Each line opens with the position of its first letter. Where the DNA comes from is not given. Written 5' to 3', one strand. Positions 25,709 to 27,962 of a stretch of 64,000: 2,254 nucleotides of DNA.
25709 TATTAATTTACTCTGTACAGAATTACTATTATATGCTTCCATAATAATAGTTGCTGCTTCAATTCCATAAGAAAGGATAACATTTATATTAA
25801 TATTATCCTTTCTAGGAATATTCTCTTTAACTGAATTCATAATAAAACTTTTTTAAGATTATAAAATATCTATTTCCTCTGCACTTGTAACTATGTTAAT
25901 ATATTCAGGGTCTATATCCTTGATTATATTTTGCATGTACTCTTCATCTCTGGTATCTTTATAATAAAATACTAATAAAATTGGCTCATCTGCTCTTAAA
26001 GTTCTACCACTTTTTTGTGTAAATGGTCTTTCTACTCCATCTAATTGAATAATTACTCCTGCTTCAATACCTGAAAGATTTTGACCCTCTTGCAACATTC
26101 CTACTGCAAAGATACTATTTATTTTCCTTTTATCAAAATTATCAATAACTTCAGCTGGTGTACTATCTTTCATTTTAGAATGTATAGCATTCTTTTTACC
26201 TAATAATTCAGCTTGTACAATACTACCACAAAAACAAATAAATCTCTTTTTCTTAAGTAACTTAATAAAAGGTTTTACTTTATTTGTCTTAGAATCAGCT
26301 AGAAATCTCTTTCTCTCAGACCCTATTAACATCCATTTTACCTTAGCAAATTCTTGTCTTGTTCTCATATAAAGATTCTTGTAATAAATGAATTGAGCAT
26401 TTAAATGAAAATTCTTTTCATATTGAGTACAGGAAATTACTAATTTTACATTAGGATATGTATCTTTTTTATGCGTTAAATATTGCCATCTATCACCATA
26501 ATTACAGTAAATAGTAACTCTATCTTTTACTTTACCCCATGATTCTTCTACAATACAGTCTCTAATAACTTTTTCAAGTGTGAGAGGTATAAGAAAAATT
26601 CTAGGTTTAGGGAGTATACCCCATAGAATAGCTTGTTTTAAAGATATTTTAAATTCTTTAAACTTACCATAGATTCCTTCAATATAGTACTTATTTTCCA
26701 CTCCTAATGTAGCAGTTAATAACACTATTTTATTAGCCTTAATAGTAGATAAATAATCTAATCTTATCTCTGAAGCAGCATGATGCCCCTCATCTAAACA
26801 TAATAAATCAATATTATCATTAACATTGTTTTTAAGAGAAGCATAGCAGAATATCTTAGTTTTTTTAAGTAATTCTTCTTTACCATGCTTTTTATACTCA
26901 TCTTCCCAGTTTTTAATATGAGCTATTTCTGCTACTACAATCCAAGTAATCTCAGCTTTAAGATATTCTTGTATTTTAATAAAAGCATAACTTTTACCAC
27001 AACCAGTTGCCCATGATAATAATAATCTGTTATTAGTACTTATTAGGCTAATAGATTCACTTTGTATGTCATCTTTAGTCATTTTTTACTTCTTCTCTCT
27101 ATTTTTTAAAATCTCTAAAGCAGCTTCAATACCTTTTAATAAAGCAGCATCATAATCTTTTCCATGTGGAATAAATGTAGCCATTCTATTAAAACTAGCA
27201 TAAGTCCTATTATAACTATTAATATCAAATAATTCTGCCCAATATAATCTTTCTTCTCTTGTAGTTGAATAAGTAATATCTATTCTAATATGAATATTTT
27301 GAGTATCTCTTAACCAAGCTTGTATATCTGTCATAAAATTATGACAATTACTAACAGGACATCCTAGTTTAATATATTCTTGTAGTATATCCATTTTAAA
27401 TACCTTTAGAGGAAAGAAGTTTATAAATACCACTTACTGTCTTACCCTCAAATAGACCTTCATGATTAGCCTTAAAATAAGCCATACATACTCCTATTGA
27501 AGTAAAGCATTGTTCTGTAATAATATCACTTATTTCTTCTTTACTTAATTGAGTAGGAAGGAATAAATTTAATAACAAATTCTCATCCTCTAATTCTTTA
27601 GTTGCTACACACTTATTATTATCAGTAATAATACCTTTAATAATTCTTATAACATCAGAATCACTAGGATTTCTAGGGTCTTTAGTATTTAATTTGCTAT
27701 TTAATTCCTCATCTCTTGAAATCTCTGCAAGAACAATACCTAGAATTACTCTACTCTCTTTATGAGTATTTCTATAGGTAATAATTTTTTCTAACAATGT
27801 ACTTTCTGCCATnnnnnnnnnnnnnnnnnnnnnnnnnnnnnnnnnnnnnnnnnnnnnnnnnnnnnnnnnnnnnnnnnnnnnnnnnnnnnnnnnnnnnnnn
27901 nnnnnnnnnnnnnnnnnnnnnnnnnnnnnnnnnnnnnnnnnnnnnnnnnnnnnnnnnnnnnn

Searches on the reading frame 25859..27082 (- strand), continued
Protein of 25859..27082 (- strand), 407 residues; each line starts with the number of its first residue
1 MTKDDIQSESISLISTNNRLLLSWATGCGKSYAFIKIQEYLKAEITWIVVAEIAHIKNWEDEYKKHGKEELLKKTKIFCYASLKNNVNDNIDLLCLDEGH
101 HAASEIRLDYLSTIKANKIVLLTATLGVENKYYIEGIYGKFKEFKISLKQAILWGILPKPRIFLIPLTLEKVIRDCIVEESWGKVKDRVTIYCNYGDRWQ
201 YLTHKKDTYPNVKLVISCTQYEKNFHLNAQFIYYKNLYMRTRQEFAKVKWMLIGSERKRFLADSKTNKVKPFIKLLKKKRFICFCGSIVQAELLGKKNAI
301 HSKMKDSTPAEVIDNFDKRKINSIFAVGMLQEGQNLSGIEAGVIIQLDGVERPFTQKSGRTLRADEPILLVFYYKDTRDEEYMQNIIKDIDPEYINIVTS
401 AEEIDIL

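Call 55: find_encoding_contigs(protein=P0035, flank=10000, max_places=2)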
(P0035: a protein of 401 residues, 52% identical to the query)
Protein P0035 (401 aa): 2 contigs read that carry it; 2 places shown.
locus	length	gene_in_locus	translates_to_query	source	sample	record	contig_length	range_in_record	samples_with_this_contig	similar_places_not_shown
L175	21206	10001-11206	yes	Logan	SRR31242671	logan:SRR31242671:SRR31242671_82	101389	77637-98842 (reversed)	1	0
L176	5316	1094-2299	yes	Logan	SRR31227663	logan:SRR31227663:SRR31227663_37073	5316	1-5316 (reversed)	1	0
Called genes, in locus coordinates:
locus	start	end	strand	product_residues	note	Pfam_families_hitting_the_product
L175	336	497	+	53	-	-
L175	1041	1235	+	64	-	-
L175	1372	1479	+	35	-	-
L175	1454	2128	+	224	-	PF00149:Metallophos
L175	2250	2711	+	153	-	-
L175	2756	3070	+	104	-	-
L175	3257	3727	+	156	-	-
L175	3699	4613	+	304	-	-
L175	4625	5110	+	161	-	-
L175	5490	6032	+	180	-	PF13392:HNH_3 (weak)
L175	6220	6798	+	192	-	-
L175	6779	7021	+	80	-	-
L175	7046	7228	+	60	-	-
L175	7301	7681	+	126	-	-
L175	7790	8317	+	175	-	-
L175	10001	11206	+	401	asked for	PF00270:DEAD (faint), PF04851:ResIII (weak), PF00271:Helicase_C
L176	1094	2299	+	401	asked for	PF00270:DEAD (faint), PF04851:ResIII (weak), PF00271:Helicase_C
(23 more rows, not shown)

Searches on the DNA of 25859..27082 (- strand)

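Call 31: search_rna_families(sources=[L021, L022, L023], threshold=evalue, max_evalue=0.01)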
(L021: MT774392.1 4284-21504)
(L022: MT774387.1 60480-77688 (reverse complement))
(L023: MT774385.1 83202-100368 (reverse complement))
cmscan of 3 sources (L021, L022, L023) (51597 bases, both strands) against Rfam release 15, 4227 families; matches with E-value up to 0.01: 6.
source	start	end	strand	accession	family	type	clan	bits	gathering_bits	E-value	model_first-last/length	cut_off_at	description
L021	3938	4207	+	RF00028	Intron_gpI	Intron;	-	86.1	50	1.3e-20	1-253/253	no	Group I catalytic intron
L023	6198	6269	+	RF00005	tRNA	Gene; tRNA;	CL00001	70.9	29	1.4e-13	1-71/71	no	tRNA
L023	4950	5020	+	RF00005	tRNA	Gene; tRNA;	CL00001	65.4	29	4.6e-12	1-71/71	no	tRNA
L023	2730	2801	+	RF00005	tRNA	Gene; tRNA;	CL00001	63.6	29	1.4e-11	1-71/71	no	tRNA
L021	2695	2766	+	RF00005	tRNA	Gene; tRNA;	CL00001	60.8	29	8.7e-11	1-71/71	no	tRNA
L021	2922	2993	+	RF00005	tRNA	Gene; tRNA;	CL00001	58.5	29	3.7e-10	1-71/71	no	tRNA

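Call 44: search_rna_families(sources=[L044, L045, L047], threshold=evalue, max_evalue=0.01)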
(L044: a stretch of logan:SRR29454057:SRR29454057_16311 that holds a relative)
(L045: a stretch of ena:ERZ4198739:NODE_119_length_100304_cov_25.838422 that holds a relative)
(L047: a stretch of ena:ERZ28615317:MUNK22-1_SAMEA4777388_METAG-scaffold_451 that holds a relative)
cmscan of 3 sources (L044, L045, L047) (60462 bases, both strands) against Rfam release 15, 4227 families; matches with E-value up to 0.01: 6.
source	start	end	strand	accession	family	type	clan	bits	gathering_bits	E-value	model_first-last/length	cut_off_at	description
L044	8552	8961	+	RF00023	tmRNA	Gene;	CL00001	78.3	47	9.5e-29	1-374/374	no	transfer-messenger RNA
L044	505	578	+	RF00005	tRNA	Gene; tRNA;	CL00001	72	29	8.4e-14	1-71/71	no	tRNA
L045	7094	7463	+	RF00023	tmRNA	Gene;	CL00001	59.1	47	1.3e-20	1-374/374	no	transfer-messenger RNA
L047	3207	3607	+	RF00023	tmRNA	Gene;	CL00001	54.2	47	1.5e-18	1-374/374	no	transfer-messenger RNA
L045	5587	5662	+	RF00005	tRNA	Gene; tRNA;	CL00001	49.2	29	1.6e-07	1-71/71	no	tRNA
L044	603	674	+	RF00005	tRNA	Gene; tRNA;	CL00001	46.4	29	9.3e-07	1-71/71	no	tRNA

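Call 57: search_rna_families(sources=[L170, L171, L173], threshold=evalue, max_evalue=0.01)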
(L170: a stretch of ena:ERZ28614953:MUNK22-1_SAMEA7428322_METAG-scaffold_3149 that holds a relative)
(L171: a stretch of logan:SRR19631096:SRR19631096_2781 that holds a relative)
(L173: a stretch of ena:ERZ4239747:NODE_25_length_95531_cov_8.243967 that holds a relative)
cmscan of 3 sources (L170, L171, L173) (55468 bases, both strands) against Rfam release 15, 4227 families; matches with E-value up to 0.01: 8.
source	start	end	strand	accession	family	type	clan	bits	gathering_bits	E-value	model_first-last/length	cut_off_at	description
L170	908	1282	+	RF00023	tmRNA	Gene;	CL00001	96.2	47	2.4e-36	1-374/374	no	transfer-messenger RNA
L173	987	1058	+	RF00005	tRNA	Gene; tRNA;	CL00001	65.1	29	6.1e-12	1-71/71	no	tRNA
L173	1323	1653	+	RF00023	tmRNA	Gene;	CL00001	57.7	47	4.7e-20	1-374/374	no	transfer-messenger RNA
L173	709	793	+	RF00005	tRNA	Gene; tRNA;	CL00001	57.4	29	7.8e-10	1-71/71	no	tRNA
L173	3631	3701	+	RF00005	tRNA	Gene; tRNA;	CL00001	55.9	29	2e-09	1-71/71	no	tRNA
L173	1074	1144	+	RF00005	tRNA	Gene; tRNA;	CL00001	52.1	29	2.3e-08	1-71/71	no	tRNA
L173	3751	3879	+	RF00005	tRNA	Gene; tRNA;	CL00001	45.6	29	1.4e-06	1-71/71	no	tRNA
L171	1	32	+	RF00023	tmRNA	Gene;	CL00001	38.9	47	4.2e-12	343-374/374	5'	transfer-messenger RNA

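Call 64: search_rna_families(source=L170, start=880, end=1310, threshold=evalue, max_evalue=0.00001, show_alignments=1)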
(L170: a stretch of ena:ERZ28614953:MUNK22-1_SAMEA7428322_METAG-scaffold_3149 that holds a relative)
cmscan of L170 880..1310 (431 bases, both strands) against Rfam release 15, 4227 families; matches with E-value up to 0.00001: 1.
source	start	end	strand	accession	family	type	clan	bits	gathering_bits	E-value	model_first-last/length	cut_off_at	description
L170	908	1282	+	RF00023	tmRNA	Gene;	CL00001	96.2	47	1.9e-38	1-374/374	no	transfer-messenger RNA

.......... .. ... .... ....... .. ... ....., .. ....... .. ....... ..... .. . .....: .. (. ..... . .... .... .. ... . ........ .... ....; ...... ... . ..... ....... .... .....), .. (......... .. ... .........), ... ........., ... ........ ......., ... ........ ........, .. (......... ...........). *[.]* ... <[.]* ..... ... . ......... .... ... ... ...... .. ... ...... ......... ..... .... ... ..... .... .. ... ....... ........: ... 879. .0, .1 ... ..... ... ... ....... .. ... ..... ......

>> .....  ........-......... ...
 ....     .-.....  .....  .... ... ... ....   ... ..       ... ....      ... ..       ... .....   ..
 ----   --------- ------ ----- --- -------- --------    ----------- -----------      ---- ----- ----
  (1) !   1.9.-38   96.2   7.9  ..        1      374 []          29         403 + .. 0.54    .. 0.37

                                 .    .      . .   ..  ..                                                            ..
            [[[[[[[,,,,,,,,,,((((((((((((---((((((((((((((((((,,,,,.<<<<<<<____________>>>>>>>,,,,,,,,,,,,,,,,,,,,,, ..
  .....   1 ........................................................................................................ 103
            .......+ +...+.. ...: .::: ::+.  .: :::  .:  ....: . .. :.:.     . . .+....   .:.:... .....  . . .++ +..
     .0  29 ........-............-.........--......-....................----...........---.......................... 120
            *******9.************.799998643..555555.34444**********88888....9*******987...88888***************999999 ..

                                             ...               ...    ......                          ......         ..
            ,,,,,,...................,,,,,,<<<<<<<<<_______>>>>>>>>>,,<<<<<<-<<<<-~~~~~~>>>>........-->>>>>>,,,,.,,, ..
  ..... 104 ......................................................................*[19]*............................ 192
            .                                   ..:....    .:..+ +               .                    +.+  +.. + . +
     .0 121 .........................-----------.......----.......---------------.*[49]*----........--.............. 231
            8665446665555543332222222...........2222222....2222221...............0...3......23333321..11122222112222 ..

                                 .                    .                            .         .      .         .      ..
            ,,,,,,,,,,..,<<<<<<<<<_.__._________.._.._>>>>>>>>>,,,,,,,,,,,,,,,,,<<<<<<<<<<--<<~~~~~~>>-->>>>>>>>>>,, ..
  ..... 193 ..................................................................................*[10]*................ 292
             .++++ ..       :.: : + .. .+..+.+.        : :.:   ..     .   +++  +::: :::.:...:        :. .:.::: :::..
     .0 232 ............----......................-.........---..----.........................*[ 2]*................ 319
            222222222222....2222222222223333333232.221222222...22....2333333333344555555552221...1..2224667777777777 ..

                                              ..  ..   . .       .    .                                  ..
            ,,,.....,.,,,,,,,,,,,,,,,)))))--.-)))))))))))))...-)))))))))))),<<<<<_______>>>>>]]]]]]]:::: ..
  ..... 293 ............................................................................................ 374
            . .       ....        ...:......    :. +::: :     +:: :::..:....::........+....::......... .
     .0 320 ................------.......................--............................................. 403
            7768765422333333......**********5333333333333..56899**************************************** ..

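Call 70: search_dna_similar(query=L170:908-1282:+, collection=phages, mode=distant, max_evalue=0.001, max_rows=30)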
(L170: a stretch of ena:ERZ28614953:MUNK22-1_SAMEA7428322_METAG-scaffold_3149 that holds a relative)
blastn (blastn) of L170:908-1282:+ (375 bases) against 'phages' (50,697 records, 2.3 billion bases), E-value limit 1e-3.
Records with a match: 3; places in all: 3; records where one place covers at least 80% of the query: 0.
Best place of each record, by identity: 80-90% 3.
By first word of the organism name: uncultured 2; Bacteriophage 1.
By host as written in the record: - 3.
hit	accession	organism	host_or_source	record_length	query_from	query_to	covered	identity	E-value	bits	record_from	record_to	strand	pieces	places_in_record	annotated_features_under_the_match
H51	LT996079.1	Bacteriophage sp.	-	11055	331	372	11%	88.1%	6e-5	55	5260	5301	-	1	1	record has no annotation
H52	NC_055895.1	uncultured phage cr7_1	human feces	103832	334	374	11%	87.8%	2e-4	53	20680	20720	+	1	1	transfer-messenger RNA, SsrA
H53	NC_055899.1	uncultured phage cr124_1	human feces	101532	334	373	11%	87.5%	7e-4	51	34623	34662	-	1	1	transfer-messenger RNA, SsrA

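Call 71: get_annotated_region(hit=H52, flank=6000)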
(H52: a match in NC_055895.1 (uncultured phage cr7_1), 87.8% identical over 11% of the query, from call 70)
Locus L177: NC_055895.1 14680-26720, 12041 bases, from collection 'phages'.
description: CrAssphage cr7_1, complete genome.
organism: uncultured phage cr7_1 (NCBI taxid 2772086)
taxonomy: Viruses; Duplodnaviria; Heunggongvirae; Uroviricota; Caudoviricetes; Crassvirales; Suoliviridae; Oafivirinae; Burzaovirus; Burzaovirus coli
host: -; source: human feces; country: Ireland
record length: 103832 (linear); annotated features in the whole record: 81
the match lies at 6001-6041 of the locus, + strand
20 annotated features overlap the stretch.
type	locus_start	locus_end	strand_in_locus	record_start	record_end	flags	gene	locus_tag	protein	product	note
CDS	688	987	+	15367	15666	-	-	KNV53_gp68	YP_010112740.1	lipopolysaccharide assembly protein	gp_75716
CDS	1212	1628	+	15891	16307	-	-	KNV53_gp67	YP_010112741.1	hypothetical protein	gp_75717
CDS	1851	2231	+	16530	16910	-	-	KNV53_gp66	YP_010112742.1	hypothetical protein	gp_75718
CDS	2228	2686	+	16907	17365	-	-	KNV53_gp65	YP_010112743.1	hypothetical protein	gp_75719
CDS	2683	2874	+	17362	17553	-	-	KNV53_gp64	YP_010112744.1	hypothetical protein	gp_75720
CDS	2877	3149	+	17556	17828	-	-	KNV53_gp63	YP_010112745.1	hypothetical protein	gp_75721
tRNA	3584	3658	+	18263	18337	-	-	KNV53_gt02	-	tRNA-Met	-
CDS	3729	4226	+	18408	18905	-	-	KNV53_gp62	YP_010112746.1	hypothetical protein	gp_75723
CDS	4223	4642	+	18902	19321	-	-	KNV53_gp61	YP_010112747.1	hypothetical protein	gp_75724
CDS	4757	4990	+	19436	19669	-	-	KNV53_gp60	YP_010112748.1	hypothetical protein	gp_75725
CDS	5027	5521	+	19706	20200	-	-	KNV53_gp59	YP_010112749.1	hypothetical protein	gp_75726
tmRNA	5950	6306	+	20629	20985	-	-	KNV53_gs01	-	transfer-messenger RNA, SsrA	-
tRNA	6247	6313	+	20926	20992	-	-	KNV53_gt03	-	tRNA-Cys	-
CDS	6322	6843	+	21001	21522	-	-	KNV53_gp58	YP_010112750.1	hypothetical protein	gp_75729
CDS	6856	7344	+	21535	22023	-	-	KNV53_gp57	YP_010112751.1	hypothetical protein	gp_75730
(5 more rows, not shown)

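Call 72: get_annotated_region(hit=H53, flank=6000)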
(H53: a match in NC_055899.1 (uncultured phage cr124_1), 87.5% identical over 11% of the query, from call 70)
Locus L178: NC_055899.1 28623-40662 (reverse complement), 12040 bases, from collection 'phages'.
description: CrAssphage cr124_1, complete genome.
organism: uncultured phage cr124_1 (NCBI taxid 2772090)
taxonomy: Viruses; Duplodnaviria; Heunggongvirae; Uroviricota; Caudoviricetes; Crassvirales; Suoliviridae; Oafivirinae; Burzaovirus; Burzaovirus faecalis
host: -; source: human feces; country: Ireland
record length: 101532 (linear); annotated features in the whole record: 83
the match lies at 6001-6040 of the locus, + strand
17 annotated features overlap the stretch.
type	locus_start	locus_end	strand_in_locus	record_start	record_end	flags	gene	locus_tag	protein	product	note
CDS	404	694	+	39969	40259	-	-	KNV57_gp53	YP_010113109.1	lipopolysaccharide assembly protein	gp_77230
CDS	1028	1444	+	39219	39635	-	-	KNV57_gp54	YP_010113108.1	hypothetical protein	gp_77229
CDS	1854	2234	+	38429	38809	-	-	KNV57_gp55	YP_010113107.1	hypothetical protein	gp_77228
CDS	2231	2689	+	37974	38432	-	-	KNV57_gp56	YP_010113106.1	hypothetical protein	gp_77227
CDS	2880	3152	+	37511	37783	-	-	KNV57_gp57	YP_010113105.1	hypothetical protein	gp_77226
tRNA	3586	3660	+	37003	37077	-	-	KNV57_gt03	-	tRNA-Met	-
CDS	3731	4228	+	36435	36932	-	-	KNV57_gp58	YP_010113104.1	hypothetical protein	gp_77224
CDS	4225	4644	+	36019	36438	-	-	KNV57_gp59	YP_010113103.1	hypothetical protein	gp_77223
CDS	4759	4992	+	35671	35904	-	-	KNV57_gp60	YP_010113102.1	hypothetical protein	gp_77222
CDS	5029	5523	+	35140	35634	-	-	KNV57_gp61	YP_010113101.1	hypothetical protein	gp_77221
tmRNA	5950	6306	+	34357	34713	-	-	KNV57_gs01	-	transfer-messenger RNA, SsrA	-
CDS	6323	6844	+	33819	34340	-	-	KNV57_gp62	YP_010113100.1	hypothetical protein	gp_77219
CDS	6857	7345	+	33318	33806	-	-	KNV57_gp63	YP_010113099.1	hypothetical protein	gp_77218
CDS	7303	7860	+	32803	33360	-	-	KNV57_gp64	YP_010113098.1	RNA polymerase sigma-W factor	gp_77217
CDS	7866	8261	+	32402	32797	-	-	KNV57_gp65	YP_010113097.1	hypothetical protein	gp_77216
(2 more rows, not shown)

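Call 74: search_rna_families(source=L177, start=5600, end=6500, threshold=evalue, max_evalue=0.1, show_alignments=2)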
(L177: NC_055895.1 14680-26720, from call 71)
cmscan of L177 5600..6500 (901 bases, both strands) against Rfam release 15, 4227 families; matches with E-value up to 0.1: 2.
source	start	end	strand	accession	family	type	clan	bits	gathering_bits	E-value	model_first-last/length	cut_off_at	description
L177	5980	6215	+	RF04321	tmRNA_permuted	Gene;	-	66.4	47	2e-12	1-213/213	no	permuted transfer-messenger RNA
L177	5940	6278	+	RF01850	beta_tmRNA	Gene;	CL00001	49.3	84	6.1e-14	1-331/331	no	Betaproteobacteria transfer-messenger RNA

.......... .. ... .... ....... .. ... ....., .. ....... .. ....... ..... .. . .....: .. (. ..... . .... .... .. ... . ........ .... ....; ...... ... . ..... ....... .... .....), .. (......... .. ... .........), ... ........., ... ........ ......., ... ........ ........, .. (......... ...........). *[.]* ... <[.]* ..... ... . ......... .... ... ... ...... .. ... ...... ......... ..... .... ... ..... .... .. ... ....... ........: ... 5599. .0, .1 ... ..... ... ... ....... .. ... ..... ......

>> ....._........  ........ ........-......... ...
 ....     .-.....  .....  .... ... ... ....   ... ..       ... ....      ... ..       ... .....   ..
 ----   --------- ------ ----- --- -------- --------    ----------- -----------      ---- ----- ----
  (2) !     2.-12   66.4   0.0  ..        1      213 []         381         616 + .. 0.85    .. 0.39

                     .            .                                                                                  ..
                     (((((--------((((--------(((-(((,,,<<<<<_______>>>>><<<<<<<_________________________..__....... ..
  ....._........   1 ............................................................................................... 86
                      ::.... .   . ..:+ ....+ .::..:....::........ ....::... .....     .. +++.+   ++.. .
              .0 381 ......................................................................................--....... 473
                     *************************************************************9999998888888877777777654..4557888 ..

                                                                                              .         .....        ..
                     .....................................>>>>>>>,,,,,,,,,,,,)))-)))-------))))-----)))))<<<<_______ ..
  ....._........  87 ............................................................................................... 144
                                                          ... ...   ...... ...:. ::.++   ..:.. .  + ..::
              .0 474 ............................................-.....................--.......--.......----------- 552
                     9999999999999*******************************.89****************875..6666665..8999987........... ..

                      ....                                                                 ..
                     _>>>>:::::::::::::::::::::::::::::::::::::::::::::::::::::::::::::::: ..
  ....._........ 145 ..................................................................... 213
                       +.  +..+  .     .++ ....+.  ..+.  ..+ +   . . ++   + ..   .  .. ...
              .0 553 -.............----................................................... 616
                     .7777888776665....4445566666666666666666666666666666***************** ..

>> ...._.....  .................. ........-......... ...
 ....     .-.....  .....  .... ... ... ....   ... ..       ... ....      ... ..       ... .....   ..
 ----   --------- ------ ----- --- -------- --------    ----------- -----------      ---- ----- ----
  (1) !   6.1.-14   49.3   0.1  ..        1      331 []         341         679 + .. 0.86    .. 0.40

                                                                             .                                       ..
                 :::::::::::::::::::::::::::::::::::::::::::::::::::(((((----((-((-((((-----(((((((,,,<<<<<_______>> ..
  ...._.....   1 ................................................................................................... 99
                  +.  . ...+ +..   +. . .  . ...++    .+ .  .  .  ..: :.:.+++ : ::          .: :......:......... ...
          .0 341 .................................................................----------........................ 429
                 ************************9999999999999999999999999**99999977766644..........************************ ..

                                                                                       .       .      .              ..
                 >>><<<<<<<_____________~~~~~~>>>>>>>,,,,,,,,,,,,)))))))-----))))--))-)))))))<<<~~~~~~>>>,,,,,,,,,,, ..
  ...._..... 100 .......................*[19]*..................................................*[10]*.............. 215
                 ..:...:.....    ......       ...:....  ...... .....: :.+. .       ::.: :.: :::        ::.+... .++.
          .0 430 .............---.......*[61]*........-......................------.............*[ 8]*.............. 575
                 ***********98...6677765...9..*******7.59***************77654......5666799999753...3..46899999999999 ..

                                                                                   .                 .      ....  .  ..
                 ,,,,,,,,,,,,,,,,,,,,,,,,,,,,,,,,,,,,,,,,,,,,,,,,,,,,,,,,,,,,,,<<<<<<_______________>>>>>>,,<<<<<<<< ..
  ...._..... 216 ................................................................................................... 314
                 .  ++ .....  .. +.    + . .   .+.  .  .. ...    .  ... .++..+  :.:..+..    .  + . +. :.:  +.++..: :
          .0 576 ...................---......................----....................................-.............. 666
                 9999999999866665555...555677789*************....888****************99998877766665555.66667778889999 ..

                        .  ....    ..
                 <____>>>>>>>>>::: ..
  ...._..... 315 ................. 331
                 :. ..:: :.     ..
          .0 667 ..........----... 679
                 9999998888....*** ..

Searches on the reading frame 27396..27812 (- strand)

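Call 11: search_protein_families(library=phrogs, proteins=[window:27396-27812:-], max_evalue=0.001)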
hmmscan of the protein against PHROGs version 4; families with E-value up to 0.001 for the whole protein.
window:27396-27812:- (138 aa): 1 family
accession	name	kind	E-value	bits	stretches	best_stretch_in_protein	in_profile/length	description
phrog_1460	-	DNA, RNA and nucleotide metabolism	2.2e-15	57.9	1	5-131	6-137/140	tRNA amidotransferase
